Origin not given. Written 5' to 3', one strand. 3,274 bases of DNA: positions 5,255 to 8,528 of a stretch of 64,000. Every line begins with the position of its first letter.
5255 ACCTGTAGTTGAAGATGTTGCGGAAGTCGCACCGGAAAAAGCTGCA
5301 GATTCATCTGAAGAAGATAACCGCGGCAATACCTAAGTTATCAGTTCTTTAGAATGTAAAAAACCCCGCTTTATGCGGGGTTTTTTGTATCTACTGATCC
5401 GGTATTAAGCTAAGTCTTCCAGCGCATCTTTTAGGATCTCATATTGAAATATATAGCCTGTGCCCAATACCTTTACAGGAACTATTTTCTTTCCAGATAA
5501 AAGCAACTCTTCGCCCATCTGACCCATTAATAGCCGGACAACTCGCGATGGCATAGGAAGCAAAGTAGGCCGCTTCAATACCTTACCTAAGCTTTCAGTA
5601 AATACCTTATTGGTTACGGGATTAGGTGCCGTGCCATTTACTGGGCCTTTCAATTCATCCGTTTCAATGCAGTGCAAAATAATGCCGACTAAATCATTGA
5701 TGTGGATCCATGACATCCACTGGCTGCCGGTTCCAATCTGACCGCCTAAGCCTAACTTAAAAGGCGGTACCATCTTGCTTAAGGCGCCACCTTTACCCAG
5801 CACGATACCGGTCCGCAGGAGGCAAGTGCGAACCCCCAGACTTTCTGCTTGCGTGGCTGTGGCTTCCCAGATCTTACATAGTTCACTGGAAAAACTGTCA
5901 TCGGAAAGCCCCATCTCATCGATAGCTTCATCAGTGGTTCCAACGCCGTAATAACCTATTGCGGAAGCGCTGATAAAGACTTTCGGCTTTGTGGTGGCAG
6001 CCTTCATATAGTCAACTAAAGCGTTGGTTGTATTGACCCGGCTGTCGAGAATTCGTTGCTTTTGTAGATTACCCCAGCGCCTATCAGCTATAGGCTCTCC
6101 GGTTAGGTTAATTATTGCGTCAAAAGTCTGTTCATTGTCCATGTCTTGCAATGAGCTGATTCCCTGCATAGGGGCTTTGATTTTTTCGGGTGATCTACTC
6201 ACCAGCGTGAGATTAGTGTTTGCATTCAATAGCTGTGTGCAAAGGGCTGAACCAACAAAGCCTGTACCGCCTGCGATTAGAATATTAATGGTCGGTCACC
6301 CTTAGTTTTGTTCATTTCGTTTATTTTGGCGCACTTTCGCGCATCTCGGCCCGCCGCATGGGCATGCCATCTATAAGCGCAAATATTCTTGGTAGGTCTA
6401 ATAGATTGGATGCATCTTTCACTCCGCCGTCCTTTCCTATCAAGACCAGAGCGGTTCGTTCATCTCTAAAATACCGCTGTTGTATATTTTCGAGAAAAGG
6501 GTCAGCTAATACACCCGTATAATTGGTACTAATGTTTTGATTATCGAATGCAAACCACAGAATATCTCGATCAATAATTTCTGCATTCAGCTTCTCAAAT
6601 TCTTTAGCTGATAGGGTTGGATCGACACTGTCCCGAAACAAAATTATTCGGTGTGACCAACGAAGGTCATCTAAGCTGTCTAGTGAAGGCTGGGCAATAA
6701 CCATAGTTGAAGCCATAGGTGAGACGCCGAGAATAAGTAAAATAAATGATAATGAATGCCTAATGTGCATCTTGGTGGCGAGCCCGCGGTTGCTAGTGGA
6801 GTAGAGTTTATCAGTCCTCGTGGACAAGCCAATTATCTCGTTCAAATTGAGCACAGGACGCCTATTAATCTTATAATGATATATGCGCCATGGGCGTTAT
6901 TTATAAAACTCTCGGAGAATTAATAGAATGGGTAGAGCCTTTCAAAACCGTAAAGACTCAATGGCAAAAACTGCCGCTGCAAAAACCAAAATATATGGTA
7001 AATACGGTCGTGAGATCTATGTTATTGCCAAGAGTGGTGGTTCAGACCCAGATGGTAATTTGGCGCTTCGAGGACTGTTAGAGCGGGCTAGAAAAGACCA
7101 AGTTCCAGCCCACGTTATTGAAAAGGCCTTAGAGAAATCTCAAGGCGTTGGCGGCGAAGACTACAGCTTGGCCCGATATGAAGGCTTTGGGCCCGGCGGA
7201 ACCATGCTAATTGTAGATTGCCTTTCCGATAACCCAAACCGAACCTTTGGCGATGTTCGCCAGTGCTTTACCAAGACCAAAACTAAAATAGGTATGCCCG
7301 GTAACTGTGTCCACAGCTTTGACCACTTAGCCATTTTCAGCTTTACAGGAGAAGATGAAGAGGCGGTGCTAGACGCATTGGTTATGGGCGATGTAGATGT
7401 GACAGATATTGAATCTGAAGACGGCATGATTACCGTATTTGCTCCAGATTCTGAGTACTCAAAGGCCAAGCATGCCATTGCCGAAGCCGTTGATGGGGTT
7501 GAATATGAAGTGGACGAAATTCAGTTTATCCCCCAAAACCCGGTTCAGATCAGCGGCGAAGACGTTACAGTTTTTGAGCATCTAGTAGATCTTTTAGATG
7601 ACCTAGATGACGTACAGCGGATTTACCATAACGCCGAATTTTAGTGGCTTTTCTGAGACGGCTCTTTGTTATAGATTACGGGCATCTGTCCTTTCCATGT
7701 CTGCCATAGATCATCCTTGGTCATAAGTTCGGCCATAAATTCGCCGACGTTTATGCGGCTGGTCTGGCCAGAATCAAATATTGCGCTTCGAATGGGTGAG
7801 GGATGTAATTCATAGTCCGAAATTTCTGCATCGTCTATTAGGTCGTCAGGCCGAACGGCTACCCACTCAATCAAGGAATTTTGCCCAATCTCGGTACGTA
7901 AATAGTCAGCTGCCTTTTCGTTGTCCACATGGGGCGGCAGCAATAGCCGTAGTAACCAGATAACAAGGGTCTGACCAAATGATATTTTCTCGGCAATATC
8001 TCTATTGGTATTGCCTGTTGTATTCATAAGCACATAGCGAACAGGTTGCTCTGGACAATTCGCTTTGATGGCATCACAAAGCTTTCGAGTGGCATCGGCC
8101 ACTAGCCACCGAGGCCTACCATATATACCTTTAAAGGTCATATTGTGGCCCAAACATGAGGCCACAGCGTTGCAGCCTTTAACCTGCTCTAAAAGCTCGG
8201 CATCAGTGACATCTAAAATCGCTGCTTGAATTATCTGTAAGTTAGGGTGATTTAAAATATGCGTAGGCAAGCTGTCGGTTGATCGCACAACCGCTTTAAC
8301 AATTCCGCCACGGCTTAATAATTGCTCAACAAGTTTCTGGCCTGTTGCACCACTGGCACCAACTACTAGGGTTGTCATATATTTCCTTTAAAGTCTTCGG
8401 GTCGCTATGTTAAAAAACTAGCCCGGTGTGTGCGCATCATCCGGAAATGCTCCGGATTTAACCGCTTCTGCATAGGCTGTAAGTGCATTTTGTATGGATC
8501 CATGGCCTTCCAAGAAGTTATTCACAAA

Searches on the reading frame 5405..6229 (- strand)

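Call 77: search_protein_families(library=pfam, proteins=[window:5405-6229:-], max_evalue=0.00001)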
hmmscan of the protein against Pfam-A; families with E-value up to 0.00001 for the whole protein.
window:5405-6229:- (274 aa): 2 families
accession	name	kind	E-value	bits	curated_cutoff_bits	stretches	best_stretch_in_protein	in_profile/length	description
PF01370.27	Epimerase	-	5.7e-13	49.3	20.9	1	19-190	48-227/240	NAD dependent epimerase/dehydratase family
PF08338.16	DUF1731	-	2.1e-12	47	27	1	226-273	1-47/47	Domain of unknown function (DUF1731)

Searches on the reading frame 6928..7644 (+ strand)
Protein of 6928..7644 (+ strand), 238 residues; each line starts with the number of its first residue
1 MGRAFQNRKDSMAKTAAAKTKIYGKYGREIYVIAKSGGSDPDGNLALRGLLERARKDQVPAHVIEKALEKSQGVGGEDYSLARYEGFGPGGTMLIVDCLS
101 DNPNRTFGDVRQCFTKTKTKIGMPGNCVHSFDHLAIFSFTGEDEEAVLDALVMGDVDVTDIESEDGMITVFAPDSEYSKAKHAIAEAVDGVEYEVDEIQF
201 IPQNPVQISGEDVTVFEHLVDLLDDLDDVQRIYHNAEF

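Call 77: search_protein_families(library=pfam, proteins=[window:6928-7644:+], max_evalue=0.00001)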
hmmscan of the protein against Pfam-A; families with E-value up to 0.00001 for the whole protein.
window:6928-7644:+ (238 aa): 2 families
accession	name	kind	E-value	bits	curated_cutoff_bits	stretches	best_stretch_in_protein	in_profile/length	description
PF01709.26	Transcrip_reg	-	4.6e-41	140.6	27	1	81-236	3-160/160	TACO1/YebC second and third domain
PF20772.2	TACO1_YebC_N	-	2.2e-23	83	36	1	4-73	2-72/73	TACO1/YebC protein N-terminal domain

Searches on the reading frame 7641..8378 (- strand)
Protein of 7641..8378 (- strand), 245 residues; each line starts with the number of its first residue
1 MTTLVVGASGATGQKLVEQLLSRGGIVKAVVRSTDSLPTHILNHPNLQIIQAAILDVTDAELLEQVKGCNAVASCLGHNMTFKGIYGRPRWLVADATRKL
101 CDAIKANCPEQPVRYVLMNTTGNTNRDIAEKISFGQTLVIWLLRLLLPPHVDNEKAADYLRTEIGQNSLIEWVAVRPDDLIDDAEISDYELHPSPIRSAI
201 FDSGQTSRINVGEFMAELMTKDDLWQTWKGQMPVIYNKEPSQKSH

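Call 77: search_protein_families(library=pfam, proteins=[window:7641-8378:-], max_evalue=0.00001)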
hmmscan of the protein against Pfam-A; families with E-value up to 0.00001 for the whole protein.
window:7641-8378:- (245 aa): 2 families
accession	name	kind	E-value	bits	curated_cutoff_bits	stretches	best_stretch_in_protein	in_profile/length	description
PF13460.12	NAD_binding_10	-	5.6e-23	82.2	27.2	1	7-221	1-183/184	NAD(P)H-binding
PF05368.20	NmrA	-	8.7e-06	26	27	0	3-77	5-78/298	NmrA-like family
